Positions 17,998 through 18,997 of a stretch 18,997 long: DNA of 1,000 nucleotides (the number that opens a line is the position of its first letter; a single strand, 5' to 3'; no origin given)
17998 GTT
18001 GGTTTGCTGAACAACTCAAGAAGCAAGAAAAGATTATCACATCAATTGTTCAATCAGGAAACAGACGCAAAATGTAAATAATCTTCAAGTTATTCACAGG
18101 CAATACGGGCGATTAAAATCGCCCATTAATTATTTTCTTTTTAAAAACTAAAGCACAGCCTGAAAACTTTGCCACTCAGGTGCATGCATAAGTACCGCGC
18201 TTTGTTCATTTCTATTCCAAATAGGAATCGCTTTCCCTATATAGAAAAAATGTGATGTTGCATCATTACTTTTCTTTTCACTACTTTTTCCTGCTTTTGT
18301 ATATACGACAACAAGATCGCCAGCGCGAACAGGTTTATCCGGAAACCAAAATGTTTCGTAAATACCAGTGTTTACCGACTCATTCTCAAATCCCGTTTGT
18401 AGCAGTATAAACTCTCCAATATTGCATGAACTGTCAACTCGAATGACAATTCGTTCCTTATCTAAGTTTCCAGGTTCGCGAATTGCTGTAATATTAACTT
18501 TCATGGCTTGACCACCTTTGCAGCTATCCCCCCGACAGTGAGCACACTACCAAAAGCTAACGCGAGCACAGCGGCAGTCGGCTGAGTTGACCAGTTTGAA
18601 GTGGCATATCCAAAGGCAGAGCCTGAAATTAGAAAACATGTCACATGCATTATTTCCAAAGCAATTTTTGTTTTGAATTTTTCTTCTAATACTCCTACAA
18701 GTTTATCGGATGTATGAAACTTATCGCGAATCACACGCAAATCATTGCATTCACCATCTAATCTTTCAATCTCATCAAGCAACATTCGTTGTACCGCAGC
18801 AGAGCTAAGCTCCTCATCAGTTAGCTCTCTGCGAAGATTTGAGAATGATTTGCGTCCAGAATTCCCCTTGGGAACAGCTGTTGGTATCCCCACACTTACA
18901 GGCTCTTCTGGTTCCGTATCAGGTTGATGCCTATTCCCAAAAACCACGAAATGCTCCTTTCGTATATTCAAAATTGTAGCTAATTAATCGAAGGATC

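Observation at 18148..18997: Convergent minus-strand two-gene cassette with non-phage-like codon usage at the end of the tail module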

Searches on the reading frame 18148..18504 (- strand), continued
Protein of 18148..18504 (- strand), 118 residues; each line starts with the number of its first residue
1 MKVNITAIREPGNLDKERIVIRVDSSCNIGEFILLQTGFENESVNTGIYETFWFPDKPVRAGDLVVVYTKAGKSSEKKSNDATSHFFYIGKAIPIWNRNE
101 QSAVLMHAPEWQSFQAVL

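Call 90: search_protein_families(library=pfam, proteins=[L079:1681-2451:-, L079:4659-6596:+, L079:6668-7711:+, L080:3396-4277:-, L080:4378-6153:+, L080:6154-7191:+, L080:9338-9988:+, L080:11005-11784:-, L080:12756-15278:-, L081:6899-8674:-], max_evalue=0.001)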
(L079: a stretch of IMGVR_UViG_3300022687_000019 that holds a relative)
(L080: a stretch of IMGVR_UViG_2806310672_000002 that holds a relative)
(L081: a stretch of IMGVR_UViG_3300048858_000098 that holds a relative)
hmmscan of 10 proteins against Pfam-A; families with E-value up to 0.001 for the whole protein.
L079:1681-2451:- (256 aa): 5 families
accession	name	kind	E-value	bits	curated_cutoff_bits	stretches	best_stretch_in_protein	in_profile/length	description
PF00717.28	Peptidase_S24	-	1.2e-14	54.4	23.3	1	159-250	30-116/116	Peptidase S24-like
PF01381.28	HTH_3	-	8.8e-11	42.1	23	1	24-67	12-55/55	Helix-turn-helix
PF13560.12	HTH_31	-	0.00027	21.6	27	1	24-63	17-57/64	Helix-turn-helix domain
PF07022.19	Phage_CI_repr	-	0.00029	21.5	22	1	20-73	11-63/65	Bacteriophage CI repressor helix-turn-helix domain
PF12844.13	HTH_19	-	0.0003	21.1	30.2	1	23-68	14-59/64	Helix-turn-helix domain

L079:4659-6596:+ (645 aa): 6 families
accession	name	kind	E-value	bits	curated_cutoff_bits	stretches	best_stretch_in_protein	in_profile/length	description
PF02914.21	DDE_2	-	3.8e-47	161.3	23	1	250-452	3-217/221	Bacteriophage Mu transposase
PF09039.17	HTH_Tnp_Mu_2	-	8.4e-28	97.1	20.5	1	143-247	3-109/109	Mu DNA binding, I gamma subdomain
PF09299.17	Mu-transpos_C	-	6.9e-15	55.2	21.7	1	472-534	2-61/61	Mu transposase, C-terminal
PF00665.32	rve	-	8.5e-07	29.6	32.6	1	277-371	22-101/102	Integrase core domain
PF02316.22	HTH_Tnp_Mu_1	-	4e-06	27.6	23.3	1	17-126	12-126/134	Mu DNA-binding domain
PF01527.26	HTH_Tnp_1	-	0.00054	20.6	24.1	0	117-150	20-54/75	Transposase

L079:6668-7711:+ (347 aa): 4 families
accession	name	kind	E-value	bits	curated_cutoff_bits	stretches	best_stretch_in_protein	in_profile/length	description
PF09077.16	Phage-MuB_C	-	6.4e-25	87.3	25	1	266-340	2-76/78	Mu B transposition protein, C terminal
PF13401.12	AAA_22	-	1.1e-15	58.5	27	1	136-251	6-130/130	AAA domain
PF13604.12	AAA_30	-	1.9e-05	24.9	27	1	137-245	20-125/191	AAA domain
PF05621.17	TniB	-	5.9e-05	23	22.4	1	138-253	38-171/189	Bacterial TniB protein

L080:3396-4277:- (293 aa): 1 family
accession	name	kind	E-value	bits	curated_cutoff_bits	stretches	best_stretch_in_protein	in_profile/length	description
PF05929.16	Phage_GPO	-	2.6e-92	309.7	33.6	1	32-293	1-268/268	Phage capsid scaffolding protein (GPO) serine peptidase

L080:4378-6153:+ (591 aa): 4 families
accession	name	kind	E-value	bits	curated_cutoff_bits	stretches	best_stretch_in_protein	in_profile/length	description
PF03237.21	Terminase_6N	-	1.2e-53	182.4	22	1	166-385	1-213/215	Terminase large subunit, T4likevirus-type, N-terminal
PF17289.8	Terminase_6C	-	1.1e-41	142.9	22.6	1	414-574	1-154/155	Terminase RNaseH-like domain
PF06056.18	Terminase_5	-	6e-25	87.4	20.3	1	13-70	1-58/58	Putative ATPase subunit of terminase (gpP-like)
PF10668.15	Phage_terminase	-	0.00059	19.9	22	0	14-66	7-63/67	Phage terminase small subunit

L080:6154-7191:+ (345 aa): 1 family
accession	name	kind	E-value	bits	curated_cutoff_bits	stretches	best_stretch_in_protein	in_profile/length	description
PF04860.17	Phage_portal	-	1.7e-10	41.1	39.1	1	102-328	58-276/321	Phage portal protein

L080:9338-9988:+ (216 aa): 1 family
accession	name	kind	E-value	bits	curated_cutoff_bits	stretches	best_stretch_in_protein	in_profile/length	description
PF18728.6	HEPN_AbiV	-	1.9e-27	96.8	27.1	1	14-166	2-154/155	AbiV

L080:11005-11784:- (259 aa): 1 family
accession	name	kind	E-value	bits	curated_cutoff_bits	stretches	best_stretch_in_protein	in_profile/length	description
PF18144.7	SMODS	-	5.2e-34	118.3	26.5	1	1-156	1-164/164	Second Messenger Oligonucleotide or Dinucleotide Synthetase domain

L080:12756-15278:- (840 aa): 2 families
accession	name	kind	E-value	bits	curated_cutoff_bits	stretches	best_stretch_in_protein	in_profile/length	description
PF05840.19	Phage_GPA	-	3.1e-118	394.9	31.4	1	141-459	2-321/321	Bacteriophage replication gene A protein (GPA)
PF23343.2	REP_ORF2-G2P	-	1.9e-07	31.7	27.8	1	345-455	12-98/99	Replication-associated protein ORF2/G2P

L081:6899-8674:- (591 aa): 2 families
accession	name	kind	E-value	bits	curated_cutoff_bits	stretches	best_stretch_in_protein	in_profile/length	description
PF20454.4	GpA_nuclease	-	1e-84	284.7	22.5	1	291-562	1-290/294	Terminase large subunit gpA, endonuclease domain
PF05876.18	GpA_ATPase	-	3.7e-78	263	25.6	1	42-281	2-247/247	Phage terminase large subunit gpA, ATPase domain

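Call 97: search_protein_families(library=pfam, alignment_id=A5, max_evalue=0.01)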
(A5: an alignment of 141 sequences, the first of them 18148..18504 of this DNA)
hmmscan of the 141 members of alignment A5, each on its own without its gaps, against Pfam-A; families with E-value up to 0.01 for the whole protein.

A. member 1, window:18148-18504:- (118 aa): 0 families

B. families by the number of members that match (of 141 scanned): 5 families
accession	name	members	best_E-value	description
PF00932.25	LTD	15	4e-07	Lamin Tail Domain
PF01455.23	HupF_HypC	1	0.00056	HupF/HypC family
PF24100.1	DUF7381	1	0.0057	Domain of unknown function (DUF7381)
PF19662.4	DUF6165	1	0.0063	Family of unknown function (DUF6165)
PF10435.15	BetaGal_dom2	1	0.0097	Beta-galactosidase, domain 2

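Call 98: search_solved_structures(query=A5, max_evalue=10, show_alignments=2)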
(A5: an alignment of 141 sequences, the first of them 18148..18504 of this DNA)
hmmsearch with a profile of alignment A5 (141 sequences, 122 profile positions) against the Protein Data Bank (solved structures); distinct sequences matched with E-value up to 10: 2.
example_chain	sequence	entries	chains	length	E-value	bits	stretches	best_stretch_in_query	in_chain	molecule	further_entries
4eps_A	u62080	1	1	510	1.1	12.4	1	37-92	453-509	hypothetical protein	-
8k0k_I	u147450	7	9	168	1.3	12.2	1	19-93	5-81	Csy4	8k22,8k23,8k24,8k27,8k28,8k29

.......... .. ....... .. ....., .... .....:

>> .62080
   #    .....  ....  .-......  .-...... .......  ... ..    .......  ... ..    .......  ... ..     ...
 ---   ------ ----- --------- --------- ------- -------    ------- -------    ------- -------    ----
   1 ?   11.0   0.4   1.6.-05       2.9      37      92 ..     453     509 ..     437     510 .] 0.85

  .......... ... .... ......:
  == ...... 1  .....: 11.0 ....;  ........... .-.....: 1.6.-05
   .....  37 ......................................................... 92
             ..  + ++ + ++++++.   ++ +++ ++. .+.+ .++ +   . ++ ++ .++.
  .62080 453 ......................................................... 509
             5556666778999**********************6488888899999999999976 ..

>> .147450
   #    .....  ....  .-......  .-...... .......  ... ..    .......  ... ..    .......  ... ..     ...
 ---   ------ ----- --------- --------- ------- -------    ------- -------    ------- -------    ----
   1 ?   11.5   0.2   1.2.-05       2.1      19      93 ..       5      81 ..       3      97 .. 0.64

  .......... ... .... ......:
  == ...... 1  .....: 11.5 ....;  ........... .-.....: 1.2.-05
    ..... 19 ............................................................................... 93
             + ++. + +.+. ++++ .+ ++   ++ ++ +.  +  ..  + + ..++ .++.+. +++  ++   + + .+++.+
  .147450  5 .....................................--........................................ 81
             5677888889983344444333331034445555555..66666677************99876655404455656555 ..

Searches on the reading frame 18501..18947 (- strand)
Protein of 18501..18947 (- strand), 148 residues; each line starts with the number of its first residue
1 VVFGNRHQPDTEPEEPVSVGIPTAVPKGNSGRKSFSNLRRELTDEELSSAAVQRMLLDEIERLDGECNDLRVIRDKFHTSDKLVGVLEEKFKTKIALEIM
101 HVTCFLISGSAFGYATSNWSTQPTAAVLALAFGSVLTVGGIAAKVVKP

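Call 7: search_protein_families(library=pfam, proteins=[window:18501-18947:-], max_evalue=1)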
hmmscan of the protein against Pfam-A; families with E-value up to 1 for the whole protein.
window:18501-18947:- (148 aa): 0 families

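Call 8: search_protein_families(library=phrogs, proteins=[window:18501-18947:-], max_evalue=1)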
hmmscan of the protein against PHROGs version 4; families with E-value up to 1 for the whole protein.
window:18501-18947:- (148 aa): 0 families

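Call 9: search_protein_families(library=padloc, proteins=[window:18501-18947:-], max_evalue=1)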
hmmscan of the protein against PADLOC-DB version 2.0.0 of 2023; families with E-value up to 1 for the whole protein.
window:18501-18947:- (148 aa): 1 family
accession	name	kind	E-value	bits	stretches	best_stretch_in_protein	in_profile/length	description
PDLC00771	Cyclase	-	0.064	10.6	1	63-91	173-201/271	oligonucleotide-cyclase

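Call 17: find_homologous_proteins(query=window:18501-18947:-, max_evalue=0.001)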
Query window:18501-18947:- (148 aa): 40 proteins with E <= 0.001 among 177 candidates.
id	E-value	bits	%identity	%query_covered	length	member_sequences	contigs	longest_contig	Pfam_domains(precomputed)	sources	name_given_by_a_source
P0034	4.7e-90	317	99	100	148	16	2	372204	-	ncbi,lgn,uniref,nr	ncbi:TPA: hypothetical protein RI355_002545 [Escherichia coli]|uniref:hypothetical protein n=1 Tax=C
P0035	1.4e-65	237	74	89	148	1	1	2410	-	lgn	-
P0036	2.6e-65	237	74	89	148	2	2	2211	-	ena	-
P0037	8.8e-64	232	73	89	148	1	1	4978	-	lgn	-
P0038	3.7e-63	230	72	89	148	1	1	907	-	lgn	-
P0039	9.8e-62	225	69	100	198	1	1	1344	-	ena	-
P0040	2.1e-61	224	71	100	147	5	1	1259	-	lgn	-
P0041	8.4e-61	222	69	100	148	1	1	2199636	-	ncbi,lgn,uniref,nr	ncbi:hypothetical protein J5069_03555 [Candidatus Symbiopectobacterium sp. NZEC127]|uniref:hypotheti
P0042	1.7e-60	221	71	100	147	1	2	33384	-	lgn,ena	-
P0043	2.9e-60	220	68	89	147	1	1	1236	-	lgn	-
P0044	3.3e-60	220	68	100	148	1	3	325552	-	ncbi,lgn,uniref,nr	ncbi:hypothetical protein [Pantoea sp. AG1095]|uniref:hypothetical protein n=1 Tax=Pantoea sp. AG109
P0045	8.2e-60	219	69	100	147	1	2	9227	-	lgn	-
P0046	3.8e-59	217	69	100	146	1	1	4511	-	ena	-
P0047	4.9e-59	216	68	100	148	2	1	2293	-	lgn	-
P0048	5.4e-58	213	68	88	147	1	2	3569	-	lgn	-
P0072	1.2e-21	95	50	57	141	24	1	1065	-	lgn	-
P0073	2.5e-7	49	33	91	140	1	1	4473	-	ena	-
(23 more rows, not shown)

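Call 18: search_protein_families(library=pfam, proteins=[P0073, P0072], max_evalue=1)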
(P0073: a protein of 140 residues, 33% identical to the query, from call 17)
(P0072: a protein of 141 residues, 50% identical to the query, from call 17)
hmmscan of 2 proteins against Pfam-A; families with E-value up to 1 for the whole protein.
P0073 (140 aa): 0 families

P0072 (141 aa): 1 family
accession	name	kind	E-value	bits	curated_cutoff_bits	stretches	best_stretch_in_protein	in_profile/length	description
PF17627.7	IncE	-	0.46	10.9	27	1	97-135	44-80/132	Inclusion membrane protein E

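Call 33: search_solved_structures(query=A2, max_evalue=10)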
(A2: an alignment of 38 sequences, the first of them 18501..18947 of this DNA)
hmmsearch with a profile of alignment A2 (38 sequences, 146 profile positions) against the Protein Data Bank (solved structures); distinct sequences matched with E-value up to 10: 4.
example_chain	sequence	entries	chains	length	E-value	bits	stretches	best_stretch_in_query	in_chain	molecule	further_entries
7pp2_A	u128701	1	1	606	0.029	17.2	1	33-67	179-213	Exocyst subunit Exo70 family protein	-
6pse_A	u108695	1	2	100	0.24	14.2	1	55-101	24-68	Protein bicaudal D homolog 2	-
8sgw_C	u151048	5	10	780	1.1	12.1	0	86-124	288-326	Pendrin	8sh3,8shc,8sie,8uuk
5hub_A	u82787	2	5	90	1.2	12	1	42-79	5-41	Chorismate mutase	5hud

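Call 40: predict_structure(alignment_id=A2)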
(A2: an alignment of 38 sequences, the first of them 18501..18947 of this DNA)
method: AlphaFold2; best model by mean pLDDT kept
length: 148 residues; sequences in the alignment: 38
mean_pLDDT: 78.6   pTM: 0.44
mean pLDDT of the five models: 78.6, 78.2, 77.2, 76.9, 75.7
residues with pLDDT >= 90: 77; 70-90: 30; 50-70: 9; < 50: 32
segments of 3 or more residues with pLDDT < 50: 1-32
pLDDT, mean of each block of 10 residues (from residue 1): 42 39 40 56 82 90 95 96 95 90 94 95 95 94 78
secondary structure, 60 per line:
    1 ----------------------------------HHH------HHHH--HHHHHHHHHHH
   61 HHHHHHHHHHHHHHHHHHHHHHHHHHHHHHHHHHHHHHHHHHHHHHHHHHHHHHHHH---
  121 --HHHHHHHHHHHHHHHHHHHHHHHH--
elements in order: H44-47 H50-117 H123-146

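Call 46: search_protein_families(library=ncbifam, proteins=[window:18501-18947:-], max_evalue=1)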
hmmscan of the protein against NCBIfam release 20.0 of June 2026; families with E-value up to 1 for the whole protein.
window:18501-18947:- (148 aa): 2 families
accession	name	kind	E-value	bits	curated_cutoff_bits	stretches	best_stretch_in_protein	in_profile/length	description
NF041044.1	GIVxVP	domain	0.00038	20.3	35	1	93-145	4-56/57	GIVxVP protein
TIGR03884.1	sel_bind_Methan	equivalog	0.04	14.3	44.65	1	77-117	24-64/74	selenium-binding protein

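Call 103: find_homologous_proteins(query=A2, max_evalue=0.001)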
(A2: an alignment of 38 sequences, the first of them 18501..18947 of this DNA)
Query A2 (38 sequences) (148 aa, profile of the alignment): 209 proteins with E <= 0.001 among 8000 candidates; the best 120 are listed.
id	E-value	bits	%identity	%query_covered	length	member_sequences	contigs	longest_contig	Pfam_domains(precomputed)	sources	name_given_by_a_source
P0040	4.7e-67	242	71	100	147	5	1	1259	-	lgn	-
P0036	7.9e-67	241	74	89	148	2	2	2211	-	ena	-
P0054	1.7e-66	240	64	95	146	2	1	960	-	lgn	-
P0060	3.9e-66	239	60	95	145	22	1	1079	-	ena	-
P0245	6.9e-66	238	61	95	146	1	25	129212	-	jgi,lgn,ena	jgi:hypothetical protein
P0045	8.0e-66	238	69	100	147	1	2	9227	-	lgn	-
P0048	1.0e-65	238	68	88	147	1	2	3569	-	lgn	-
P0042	1.1e-65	238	71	100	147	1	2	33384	-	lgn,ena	-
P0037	1.4e-65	237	73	89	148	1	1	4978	-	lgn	-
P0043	1.5e-65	237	68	89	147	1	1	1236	-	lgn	-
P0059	1.9e-65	237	57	95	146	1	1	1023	-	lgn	-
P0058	2.2e-65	237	59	100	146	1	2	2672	-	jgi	jgi:hypothetical protein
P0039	4.2e-65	236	69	100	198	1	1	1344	-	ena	-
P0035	5.8e-65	235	74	89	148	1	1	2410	-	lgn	-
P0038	6.5e-65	235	72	89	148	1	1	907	-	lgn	-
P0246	2.4e-64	233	58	95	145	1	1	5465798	-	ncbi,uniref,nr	ncbi:hypothetical protein [Herbaspirillum sp. meg3]|uniref:hypothetical protein n=1 Tax=Herbaspirill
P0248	7.0e-63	228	58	95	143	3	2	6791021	-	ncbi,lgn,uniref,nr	ncbi:hypothetical protein HUW52_21215 [Pseudomonas sp. 43A]|uniref:hypothetical protein n=1 Tax=uncl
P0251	1.0e-59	218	54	95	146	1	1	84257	-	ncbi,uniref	ncbi:hypothetical protein [Aeromonas allosaccharophila]|uniref:hypothetical protein n=1 Tax=Aeromona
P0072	1.7e-46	175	50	57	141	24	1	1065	-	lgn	-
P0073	1.1e-40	157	33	91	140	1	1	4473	-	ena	-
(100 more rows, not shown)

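Call 104: find_encoding_contigs(protein=P0248, flank=9000, max_places=1)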
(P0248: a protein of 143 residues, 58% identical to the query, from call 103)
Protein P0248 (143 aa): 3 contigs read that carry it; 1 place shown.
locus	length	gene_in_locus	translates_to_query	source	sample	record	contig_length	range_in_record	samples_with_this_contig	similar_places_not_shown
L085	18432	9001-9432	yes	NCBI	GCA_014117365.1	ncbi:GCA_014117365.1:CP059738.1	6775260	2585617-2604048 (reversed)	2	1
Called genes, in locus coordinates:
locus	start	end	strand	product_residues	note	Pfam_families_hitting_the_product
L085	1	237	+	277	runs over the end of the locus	PF01757:Acyl_transf_3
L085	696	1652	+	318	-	PF00589:Phage_integrase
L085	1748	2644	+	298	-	PF09669:Phage_pRha, PF03374:ANT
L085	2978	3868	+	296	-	PF02796:HTH_7 (faint)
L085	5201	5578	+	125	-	-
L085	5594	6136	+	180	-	-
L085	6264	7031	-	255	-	-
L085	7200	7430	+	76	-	PF12844:HTH_19, PF13560:HTH_31, PF13443:HTH_26, PF01381:HTH_3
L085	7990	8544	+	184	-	PF00589:Phage_integrase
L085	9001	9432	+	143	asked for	-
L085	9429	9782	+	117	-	-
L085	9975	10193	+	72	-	-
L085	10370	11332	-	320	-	PF13391:HNH_2 (weak)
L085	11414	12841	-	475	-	PF28123:DUF8370, PF28130:DUF8371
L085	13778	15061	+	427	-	PF01946:Thi4 (weak), PF01266:DAO, PF01494:FAD_binding_3 (weak)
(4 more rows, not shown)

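Call 105: find_encoding_contigs(protein=P0246, flank=9000, max_places=1)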
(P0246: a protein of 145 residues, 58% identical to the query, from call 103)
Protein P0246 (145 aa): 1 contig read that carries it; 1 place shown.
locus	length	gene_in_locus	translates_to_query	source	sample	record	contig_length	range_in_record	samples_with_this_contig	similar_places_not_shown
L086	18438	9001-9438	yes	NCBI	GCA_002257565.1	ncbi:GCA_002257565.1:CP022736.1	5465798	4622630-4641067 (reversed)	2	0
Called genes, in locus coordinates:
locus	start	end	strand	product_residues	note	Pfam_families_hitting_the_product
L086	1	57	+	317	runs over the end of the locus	PF02668:TauD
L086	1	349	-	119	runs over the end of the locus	PF00462:Glutaredoxin (faint), PF03960:ArsC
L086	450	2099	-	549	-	PF01494:FAD_binding_3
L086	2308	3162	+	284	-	PF02673:BacA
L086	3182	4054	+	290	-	PF02673:BacA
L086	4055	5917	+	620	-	PF00270:DEAD, PF00271:Helicase_C, PF16124:RecQ_Zn_bind, PF09382:RQC, PF00570:HRDC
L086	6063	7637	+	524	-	PF00672:HAMP, PF00015:MCPsignal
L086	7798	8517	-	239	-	PF02390:Methyltransf_4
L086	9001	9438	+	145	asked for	-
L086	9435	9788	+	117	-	PF26342:TP_1001_2nd (weak)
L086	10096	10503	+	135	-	PF00472:RF-1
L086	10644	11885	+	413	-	PF13675:PilJ (faint), PF00990:GGDEF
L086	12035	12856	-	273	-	PF01557:FAA_hydrolase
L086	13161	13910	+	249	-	-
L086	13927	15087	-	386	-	PF16747:Adhesin_E, PF00089:Trypsin, PF13365:Trypsin_2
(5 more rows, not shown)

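Call 106: find_encoding_contigs(protein=P0251, flank=9000, max_places=1)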
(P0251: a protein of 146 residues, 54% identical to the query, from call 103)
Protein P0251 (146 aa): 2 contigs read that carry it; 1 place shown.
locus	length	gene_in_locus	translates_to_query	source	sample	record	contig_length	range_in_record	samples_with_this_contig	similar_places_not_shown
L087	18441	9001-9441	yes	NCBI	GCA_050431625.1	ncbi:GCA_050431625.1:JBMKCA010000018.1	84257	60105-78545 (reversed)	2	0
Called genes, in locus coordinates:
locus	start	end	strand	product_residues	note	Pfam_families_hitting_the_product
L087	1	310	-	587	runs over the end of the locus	PF06056:Terminase_5, PF03237:Terminase_6N, PF17289:Terminase_6C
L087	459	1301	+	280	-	PF05929:Phage_GPO_N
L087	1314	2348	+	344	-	PF05125:Phage_cap_P2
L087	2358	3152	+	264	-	PF05944:Phage_term_smal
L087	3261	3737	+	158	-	PF05926:Phage_GPL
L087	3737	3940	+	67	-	PF05489:Phage_tail_X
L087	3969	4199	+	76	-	PF01258:zf-dskA_traR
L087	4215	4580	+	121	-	PF16931:Phage_holin_8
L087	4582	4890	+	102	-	PF05449:Phage_holin_3_7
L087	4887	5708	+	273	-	PF01471:PG_binding_1, PF09374:PG_binding_3 (faint), PF11860:Muramidase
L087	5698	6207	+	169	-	-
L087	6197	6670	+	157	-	-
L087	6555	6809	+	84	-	PF23793:LysC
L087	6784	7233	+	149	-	PF06891:P2_Phage_GpR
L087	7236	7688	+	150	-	PF05069:Phage_tail_S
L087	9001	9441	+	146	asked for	-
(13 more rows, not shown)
